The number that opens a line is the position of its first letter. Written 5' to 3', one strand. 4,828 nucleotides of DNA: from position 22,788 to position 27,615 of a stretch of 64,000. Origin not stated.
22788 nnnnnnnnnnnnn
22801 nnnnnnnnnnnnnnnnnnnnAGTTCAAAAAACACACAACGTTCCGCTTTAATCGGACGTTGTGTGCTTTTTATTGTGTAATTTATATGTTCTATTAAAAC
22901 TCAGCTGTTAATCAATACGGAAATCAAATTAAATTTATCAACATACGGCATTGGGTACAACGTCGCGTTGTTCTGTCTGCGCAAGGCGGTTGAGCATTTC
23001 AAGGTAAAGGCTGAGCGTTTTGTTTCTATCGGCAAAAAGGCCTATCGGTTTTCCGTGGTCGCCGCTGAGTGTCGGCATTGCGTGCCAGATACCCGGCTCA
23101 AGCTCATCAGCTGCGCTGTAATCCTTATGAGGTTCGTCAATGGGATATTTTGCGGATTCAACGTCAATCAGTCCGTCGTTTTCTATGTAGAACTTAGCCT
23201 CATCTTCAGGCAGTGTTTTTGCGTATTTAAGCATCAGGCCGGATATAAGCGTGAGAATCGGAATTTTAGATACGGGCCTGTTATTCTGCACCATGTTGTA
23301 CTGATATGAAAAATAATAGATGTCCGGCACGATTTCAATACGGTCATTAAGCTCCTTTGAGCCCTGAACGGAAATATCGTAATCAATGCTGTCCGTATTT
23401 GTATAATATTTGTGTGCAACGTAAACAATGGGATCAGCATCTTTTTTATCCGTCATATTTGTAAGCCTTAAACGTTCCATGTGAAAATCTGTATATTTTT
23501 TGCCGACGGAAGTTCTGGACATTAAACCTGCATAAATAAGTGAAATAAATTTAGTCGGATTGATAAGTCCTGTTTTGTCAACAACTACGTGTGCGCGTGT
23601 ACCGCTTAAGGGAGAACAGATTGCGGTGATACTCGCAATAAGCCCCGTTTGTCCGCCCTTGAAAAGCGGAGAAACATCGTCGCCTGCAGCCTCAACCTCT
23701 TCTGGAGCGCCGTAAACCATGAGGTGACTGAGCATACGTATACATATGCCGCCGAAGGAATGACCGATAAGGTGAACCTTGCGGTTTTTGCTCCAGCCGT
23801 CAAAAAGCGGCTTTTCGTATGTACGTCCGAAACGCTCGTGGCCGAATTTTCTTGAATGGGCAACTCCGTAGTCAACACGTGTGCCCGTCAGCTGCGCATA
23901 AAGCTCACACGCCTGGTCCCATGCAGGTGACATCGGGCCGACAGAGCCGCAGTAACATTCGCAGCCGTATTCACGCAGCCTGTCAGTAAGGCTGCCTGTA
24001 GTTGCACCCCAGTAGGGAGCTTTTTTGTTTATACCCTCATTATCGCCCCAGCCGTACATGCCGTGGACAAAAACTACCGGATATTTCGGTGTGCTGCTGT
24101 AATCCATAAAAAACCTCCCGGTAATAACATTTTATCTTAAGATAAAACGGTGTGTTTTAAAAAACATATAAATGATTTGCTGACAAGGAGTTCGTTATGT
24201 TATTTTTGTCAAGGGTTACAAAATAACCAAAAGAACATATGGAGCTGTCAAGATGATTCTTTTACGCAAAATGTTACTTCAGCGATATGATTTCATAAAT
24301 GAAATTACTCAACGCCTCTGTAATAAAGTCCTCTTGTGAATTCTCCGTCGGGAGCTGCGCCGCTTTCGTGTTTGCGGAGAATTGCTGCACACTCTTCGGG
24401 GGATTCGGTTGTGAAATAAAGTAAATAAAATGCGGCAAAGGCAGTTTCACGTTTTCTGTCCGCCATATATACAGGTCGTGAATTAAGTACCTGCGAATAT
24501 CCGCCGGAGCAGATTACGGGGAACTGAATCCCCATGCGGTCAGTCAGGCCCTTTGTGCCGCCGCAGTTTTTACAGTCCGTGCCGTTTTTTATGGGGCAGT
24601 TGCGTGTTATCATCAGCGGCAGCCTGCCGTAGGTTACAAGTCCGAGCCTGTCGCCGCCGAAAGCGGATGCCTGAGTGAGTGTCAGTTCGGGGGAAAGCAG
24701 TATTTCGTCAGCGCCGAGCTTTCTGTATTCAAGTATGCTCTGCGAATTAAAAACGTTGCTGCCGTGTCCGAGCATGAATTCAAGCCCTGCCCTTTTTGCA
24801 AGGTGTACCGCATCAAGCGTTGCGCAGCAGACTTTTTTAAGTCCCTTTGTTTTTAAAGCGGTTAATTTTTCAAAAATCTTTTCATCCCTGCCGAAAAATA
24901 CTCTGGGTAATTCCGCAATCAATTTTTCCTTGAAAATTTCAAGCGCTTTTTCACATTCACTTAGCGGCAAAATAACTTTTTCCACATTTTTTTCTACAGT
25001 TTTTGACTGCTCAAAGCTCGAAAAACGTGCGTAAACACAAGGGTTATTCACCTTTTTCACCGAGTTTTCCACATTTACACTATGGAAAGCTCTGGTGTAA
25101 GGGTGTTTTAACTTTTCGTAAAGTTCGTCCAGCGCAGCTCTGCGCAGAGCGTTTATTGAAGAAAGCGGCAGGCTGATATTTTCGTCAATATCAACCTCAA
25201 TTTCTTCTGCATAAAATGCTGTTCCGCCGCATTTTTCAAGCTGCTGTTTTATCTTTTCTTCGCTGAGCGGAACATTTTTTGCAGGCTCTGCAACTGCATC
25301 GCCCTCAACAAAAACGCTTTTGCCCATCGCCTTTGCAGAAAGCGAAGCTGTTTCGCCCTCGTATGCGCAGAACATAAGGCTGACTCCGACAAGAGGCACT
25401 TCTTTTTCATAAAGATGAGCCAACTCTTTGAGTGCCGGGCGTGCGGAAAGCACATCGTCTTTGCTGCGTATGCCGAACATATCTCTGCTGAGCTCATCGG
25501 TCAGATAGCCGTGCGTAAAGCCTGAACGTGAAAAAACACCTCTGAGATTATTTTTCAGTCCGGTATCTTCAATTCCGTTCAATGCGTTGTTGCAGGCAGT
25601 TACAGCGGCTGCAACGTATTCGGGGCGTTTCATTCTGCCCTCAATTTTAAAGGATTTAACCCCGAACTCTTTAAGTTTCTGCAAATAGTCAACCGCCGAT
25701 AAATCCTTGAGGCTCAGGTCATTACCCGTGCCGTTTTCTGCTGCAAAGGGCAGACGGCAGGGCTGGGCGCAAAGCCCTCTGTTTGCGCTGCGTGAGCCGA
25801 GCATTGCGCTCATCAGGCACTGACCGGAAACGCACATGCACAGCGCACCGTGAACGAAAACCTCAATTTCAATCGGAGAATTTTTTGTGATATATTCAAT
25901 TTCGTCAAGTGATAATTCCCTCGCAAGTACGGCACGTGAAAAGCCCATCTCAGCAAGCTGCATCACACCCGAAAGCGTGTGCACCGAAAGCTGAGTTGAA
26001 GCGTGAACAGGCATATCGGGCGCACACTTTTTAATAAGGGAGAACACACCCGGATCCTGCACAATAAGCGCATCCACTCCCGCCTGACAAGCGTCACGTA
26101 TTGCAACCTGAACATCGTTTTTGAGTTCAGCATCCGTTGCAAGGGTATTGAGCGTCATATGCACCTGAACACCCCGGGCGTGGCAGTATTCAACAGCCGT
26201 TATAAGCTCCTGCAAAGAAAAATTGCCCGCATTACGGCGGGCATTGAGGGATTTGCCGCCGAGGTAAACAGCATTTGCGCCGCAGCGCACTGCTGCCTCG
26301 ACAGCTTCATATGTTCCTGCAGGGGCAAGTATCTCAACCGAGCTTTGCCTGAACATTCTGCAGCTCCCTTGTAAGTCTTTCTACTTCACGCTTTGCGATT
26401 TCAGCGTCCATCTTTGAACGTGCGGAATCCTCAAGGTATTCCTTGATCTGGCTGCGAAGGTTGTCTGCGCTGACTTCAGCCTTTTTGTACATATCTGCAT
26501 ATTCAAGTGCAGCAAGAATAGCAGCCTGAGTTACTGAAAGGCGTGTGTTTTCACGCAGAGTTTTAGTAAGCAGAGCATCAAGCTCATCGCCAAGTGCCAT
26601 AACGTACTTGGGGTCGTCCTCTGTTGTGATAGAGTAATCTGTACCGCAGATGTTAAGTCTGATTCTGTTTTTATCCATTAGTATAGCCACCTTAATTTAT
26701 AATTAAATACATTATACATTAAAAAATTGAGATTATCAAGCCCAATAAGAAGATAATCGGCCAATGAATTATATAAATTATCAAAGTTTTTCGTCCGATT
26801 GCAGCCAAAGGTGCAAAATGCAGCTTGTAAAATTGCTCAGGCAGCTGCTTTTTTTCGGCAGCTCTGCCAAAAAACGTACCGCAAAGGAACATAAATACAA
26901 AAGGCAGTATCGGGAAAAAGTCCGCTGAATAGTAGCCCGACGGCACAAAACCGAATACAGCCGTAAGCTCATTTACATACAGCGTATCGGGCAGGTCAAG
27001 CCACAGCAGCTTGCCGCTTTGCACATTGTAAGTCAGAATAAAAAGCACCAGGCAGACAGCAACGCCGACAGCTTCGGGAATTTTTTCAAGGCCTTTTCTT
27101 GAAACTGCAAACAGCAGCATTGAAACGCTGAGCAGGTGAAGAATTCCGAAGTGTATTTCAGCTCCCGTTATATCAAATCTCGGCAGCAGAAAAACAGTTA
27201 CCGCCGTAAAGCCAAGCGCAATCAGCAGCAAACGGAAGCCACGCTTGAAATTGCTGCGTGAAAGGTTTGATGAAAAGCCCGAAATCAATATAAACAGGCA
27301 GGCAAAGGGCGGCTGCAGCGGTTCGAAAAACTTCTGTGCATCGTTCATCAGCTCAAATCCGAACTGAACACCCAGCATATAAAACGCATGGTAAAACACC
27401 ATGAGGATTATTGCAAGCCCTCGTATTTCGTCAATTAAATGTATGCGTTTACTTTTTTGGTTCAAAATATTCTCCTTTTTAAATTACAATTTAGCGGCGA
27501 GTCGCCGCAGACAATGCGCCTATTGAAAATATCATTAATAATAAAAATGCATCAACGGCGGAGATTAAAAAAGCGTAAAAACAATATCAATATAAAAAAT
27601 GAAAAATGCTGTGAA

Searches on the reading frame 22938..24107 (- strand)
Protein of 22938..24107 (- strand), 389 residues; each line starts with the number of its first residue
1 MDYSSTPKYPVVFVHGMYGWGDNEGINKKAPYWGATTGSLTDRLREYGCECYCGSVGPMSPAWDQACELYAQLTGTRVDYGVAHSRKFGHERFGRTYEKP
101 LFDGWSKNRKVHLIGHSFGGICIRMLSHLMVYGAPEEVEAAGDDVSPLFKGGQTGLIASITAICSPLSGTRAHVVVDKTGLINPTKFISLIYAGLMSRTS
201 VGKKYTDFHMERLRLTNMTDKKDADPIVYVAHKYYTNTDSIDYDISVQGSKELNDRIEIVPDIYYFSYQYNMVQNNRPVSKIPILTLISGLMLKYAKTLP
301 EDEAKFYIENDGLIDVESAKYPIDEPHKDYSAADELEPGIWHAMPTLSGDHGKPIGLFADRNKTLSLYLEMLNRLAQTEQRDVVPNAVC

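Call 31: search_protein_families(library=pfam, proteins=[window:22938-24107:-])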
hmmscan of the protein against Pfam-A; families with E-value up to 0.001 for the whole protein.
window:22938-24107:- (389 aa): 2 families
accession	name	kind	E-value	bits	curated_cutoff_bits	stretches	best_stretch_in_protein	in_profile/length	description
PF24708.1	Lip_C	-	7e-57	193.3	27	1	8-360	2-350/380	Lipase-like, C-terminal domain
PF12697.13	Abhydrolase_6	-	0.00018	22.7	26.3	1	11-143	1-94/217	Alpha/beta hydrolase family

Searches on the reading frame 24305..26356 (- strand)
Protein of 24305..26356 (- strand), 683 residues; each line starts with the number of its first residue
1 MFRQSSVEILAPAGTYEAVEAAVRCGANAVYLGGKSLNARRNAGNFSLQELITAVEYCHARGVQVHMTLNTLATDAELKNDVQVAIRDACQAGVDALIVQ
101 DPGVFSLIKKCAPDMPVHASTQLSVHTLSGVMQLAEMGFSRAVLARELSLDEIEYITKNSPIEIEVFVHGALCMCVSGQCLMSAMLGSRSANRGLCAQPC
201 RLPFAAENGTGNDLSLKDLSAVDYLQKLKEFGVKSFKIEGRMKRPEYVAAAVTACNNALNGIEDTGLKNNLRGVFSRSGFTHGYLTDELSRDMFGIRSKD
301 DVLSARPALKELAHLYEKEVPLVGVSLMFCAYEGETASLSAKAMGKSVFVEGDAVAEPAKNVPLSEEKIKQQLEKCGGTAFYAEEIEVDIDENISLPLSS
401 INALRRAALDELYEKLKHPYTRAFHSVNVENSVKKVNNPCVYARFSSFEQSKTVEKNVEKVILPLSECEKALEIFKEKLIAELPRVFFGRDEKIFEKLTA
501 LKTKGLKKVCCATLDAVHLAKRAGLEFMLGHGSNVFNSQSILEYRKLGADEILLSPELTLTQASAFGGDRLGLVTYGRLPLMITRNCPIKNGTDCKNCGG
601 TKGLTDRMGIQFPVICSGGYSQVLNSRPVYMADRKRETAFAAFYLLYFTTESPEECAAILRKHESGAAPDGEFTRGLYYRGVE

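Call 31: search_protein_families(library=pfam, proteins=[window:24305-26356:-])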
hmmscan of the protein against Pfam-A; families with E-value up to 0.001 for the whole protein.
window:24305-26356:- (683 aa): 2 families
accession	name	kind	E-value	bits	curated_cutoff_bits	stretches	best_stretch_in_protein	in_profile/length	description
PF01136.24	Peptidase_U32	-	3.5e-71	239.6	22.4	1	84-287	6-229/233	Peptidase family U32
PF12392.13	DUF3656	-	3.3e-21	76.4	22.1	1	310-416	11-108/109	Collagenase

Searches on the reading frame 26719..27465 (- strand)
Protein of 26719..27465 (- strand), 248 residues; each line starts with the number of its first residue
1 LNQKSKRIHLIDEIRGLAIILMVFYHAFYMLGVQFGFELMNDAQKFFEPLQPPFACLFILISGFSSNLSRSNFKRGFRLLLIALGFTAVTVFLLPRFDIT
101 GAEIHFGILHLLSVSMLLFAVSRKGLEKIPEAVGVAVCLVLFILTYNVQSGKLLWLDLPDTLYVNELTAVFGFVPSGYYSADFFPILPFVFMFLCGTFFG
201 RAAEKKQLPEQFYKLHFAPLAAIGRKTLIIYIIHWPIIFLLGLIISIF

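Call 31: search_protein_families(library=pfam, proteins=[window:26719-27465:-])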
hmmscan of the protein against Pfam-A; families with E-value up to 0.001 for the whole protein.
window:26719-27465:- (248 aa): 2 families
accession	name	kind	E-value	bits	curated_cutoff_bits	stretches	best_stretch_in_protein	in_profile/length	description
PF07786.18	HGSNAT_cat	-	1.8e-37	129.5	22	1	7-236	1-222/222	Heparan-alpha-glucosaminide N-acetyltransferase, catalytic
PF01757.29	Acyl_transf_3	-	1.4e-11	44.4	31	2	11-159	4-178/326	Acyltransferase domain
